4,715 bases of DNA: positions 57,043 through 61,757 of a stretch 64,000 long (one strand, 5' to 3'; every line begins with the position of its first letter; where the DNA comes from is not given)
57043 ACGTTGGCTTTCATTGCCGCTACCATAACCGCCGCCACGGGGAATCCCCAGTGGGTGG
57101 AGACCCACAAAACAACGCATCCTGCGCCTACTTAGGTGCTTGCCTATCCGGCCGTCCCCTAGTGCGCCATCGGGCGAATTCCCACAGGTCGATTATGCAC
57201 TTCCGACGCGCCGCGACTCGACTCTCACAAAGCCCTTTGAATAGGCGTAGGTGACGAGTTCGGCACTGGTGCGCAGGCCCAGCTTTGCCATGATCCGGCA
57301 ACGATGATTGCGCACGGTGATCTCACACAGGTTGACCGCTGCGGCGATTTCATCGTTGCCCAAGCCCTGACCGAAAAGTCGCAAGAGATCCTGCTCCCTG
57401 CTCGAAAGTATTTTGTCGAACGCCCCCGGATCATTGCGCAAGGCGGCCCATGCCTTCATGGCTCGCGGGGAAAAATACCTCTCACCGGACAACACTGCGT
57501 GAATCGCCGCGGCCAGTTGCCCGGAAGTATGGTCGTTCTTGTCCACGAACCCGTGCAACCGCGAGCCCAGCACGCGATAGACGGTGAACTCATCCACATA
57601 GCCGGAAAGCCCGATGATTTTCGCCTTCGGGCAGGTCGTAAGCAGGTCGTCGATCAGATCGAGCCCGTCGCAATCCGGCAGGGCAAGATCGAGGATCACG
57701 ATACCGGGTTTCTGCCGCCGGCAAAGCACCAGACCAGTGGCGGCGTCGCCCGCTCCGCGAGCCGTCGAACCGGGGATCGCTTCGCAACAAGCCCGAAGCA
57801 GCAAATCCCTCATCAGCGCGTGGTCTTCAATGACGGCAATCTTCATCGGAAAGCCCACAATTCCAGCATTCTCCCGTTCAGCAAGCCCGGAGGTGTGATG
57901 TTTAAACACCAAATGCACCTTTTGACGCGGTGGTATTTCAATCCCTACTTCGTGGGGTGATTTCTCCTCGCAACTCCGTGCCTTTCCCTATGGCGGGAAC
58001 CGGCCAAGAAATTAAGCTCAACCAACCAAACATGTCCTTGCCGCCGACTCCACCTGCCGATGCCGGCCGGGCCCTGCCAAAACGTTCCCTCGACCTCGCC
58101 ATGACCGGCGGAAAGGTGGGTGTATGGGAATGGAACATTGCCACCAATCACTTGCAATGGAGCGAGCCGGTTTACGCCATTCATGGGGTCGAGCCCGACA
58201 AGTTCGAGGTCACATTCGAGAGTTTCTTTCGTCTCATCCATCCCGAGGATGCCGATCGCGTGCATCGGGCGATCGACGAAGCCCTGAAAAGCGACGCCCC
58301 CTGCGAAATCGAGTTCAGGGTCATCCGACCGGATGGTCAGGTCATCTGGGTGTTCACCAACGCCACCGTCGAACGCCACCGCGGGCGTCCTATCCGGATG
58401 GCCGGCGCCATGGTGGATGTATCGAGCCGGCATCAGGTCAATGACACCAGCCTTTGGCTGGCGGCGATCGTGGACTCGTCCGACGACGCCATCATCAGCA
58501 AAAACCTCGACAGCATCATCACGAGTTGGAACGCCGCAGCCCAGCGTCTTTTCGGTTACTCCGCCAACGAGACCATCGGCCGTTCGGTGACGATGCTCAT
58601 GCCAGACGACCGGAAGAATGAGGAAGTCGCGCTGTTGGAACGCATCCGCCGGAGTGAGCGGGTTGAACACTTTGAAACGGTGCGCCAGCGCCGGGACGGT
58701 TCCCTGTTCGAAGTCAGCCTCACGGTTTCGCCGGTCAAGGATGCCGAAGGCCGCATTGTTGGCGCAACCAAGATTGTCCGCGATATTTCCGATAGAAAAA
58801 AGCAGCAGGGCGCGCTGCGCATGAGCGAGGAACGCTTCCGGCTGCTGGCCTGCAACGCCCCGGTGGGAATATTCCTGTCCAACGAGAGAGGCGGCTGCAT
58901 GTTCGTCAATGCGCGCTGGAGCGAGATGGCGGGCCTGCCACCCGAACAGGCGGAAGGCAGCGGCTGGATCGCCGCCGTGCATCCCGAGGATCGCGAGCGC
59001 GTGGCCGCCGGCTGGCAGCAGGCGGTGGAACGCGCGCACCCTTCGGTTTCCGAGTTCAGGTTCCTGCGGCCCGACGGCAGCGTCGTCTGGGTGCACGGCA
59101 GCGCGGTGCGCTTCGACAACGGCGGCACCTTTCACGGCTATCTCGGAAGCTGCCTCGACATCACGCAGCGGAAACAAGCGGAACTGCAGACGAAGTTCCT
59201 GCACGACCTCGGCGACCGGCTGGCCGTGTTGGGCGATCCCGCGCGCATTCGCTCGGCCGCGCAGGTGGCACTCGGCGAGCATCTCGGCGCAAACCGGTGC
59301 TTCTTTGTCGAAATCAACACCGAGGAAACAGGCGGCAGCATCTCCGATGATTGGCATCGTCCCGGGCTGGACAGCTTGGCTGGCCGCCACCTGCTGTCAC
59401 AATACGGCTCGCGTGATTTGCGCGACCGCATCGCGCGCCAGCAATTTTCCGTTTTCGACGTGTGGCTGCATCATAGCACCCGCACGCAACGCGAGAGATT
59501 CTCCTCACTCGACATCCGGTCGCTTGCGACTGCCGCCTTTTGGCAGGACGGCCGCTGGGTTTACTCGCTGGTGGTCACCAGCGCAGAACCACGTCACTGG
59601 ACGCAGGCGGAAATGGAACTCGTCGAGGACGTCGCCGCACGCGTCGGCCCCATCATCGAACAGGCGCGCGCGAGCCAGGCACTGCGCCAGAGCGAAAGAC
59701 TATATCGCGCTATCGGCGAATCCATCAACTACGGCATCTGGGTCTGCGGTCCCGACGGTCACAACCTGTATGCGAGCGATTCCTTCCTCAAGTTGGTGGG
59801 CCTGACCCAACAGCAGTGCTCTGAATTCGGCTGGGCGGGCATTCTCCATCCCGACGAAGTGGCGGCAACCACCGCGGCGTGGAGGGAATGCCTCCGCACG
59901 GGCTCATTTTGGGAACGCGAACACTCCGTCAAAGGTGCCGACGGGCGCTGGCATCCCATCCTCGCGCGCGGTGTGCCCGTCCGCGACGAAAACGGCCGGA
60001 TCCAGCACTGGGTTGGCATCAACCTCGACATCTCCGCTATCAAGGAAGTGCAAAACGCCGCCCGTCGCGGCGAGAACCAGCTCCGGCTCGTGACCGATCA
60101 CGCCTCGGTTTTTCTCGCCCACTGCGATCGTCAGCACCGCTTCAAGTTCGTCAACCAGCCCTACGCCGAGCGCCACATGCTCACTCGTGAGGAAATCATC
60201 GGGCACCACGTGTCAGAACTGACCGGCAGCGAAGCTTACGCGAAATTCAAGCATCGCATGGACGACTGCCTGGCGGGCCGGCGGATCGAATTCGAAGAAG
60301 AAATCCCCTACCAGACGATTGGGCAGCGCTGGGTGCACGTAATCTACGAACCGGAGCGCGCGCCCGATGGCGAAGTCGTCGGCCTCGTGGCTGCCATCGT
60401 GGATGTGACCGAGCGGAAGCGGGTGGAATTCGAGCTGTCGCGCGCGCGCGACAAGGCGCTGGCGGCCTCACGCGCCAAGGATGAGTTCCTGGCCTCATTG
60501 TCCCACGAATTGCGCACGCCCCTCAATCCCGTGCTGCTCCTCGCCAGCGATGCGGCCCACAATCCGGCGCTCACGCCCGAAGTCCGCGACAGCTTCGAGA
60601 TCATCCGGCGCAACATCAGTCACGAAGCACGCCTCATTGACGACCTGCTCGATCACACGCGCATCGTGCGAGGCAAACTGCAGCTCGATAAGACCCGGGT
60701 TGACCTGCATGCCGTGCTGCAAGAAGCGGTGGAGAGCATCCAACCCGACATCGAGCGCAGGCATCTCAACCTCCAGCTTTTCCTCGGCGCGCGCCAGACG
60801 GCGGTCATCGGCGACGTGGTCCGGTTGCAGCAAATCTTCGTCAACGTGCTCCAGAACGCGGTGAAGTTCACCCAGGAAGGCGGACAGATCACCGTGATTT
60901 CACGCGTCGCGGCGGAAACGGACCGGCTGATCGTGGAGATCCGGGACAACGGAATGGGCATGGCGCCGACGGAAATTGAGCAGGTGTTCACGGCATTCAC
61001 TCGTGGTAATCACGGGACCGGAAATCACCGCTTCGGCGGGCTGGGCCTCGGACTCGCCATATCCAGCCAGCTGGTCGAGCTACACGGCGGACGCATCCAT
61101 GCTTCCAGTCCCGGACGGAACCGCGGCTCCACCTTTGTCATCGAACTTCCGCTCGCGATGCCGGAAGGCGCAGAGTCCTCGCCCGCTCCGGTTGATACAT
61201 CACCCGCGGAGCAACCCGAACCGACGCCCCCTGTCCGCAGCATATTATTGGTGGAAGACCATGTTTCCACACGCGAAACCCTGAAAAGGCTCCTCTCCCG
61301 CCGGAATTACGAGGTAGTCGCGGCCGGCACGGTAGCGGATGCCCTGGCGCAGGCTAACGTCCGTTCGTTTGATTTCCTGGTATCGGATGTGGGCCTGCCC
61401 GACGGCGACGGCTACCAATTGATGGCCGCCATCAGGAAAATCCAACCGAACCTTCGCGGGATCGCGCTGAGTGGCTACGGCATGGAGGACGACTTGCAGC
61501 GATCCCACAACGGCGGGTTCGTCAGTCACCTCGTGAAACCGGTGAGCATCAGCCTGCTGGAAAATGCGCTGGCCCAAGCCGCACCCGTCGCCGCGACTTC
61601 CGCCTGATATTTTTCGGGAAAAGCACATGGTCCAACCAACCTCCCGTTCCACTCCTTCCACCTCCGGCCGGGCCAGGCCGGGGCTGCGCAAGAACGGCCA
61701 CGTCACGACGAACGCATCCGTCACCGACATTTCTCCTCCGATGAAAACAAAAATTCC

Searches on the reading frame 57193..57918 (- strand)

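Call 4: search_protein_families(library=pfam, proteins=[window:57193-57918:-], max_evalue=0.01)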
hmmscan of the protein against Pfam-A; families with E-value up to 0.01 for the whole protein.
window:57193-57918:- (241 aa): 3 families
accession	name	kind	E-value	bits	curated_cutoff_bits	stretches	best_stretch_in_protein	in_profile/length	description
PF00072.30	Response_reg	-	5.2e-14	52.8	30.2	1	27-129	1-101/111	Response regulator receiver domain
PF00196.25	GerE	-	1.6e-13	50.5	23.5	1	170-225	2-57/57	Bacterial regulatory proteins, luxR family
PF08281.18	Sigma70_r4_2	-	0.0031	17.5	25.7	1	171-213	11-54/54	Sigma-70, region 4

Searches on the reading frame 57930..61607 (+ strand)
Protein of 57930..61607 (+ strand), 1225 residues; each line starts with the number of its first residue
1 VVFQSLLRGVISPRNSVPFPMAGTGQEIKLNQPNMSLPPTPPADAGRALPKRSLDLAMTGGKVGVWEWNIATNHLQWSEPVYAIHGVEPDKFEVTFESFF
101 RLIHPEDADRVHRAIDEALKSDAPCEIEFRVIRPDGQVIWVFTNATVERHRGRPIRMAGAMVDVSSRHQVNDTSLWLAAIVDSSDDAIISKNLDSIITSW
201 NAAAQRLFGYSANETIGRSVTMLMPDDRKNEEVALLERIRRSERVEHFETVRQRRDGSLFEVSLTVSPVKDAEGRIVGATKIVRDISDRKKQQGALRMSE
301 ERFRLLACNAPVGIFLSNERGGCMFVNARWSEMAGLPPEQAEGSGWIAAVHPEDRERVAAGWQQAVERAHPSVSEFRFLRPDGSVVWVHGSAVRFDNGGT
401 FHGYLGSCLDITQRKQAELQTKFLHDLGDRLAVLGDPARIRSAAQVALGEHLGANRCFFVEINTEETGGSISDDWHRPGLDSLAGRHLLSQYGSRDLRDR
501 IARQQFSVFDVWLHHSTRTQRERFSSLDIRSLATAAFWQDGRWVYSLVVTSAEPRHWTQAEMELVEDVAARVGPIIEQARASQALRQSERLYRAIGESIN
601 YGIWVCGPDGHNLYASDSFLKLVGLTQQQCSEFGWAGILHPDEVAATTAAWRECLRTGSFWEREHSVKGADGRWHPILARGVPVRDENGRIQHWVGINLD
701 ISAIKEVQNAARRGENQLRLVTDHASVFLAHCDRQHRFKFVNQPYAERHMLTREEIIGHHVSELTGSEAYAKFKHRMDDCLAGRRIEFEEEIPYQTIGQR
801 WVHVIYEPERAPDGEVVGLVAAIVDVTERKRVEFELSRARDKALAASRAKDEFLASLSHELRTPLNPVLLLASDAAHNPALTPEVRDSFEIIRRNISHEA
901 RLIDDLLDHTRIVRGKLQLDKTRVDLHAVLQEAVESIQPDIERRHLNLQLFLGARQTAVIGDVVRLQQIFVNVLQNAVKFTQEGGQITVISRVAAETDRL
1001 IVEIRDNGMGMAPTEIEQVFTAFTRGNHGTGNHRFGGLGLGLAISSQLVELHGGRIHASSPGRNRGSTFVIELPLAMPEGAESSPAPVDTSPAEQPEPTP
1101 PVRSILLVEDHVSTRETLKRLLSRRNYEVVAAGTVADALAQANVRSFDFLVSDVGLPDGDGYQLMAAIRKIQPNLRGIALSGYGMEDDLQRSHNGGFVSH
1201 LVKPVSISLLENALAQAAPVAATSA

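Call 4: search_protein_families(library=pfam, proteins=[window:57930-61607:+], max_evalue=0.01)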
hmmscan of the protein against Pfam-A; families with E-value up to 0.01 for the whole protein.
window:57930-61607:+ (1225 aa): 14 families
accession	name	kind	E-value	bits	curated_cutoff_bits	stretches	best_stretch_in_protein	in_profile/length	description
PF08447.18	PAS_3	-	2.9e-71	236.2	25.6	4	75-160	2-88/89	PAS fold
PF08448.16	PAS_4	-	1.7e-66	221.8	23.1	5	181-290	1-109/110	PAS fold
PF00989.32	PAS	-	1.2e-57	193.3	22.6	4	178-286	4-113/113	PAS fold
PF13426.13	PAS_9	-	2.2e-55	185.7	27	5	186-288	2-103/103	PAS domain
PF02518.31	HATPase_c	-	5.3e-27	94.9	26.4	1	961-1076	1-110/111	Histidine kinase-, DNA gyrase B-, and HSP90-like ATPase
PF00072.30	Response_reg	-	2.1e-19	70.1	30.2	1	1105-1214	1-110/111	Response regulator receiver domain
PF13188.13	PAS_8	-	1.5e-18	66.4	21.8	2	177-233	3-60/65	PAS domain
PF13596.12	PAS_10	-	5.9e-15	56.3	22.1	2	730-827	13-106/106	PAS domain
PF00512.31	HisKA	-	1.5e-11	44.6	26.9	1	849-912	1-63/66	His Kinase A (phospho-acceptor) domain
PF14598.12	PAS_11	-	8.2e-08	32.6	25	1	95-149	33-87/109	PAS domain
PF01590.32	GAF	-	1.7e-06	29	22.4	1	446-573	11-130/133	GAF domain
PF08670.17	MEKHLA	-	0.00021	21.6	23.7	1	186-280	38-135/143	MEKHLA domain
PF21274.3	Rng_hyd_C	-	0.0034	18.1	27.5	0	359-392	57-90/107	Aromatic-ring hydroxylase, C-terminal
PF24820.1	Diguanyl_cycl_sensor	-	0.0091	16.4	28.1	0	185-278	6-105/109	Diguanylate cyclase-like sensor domain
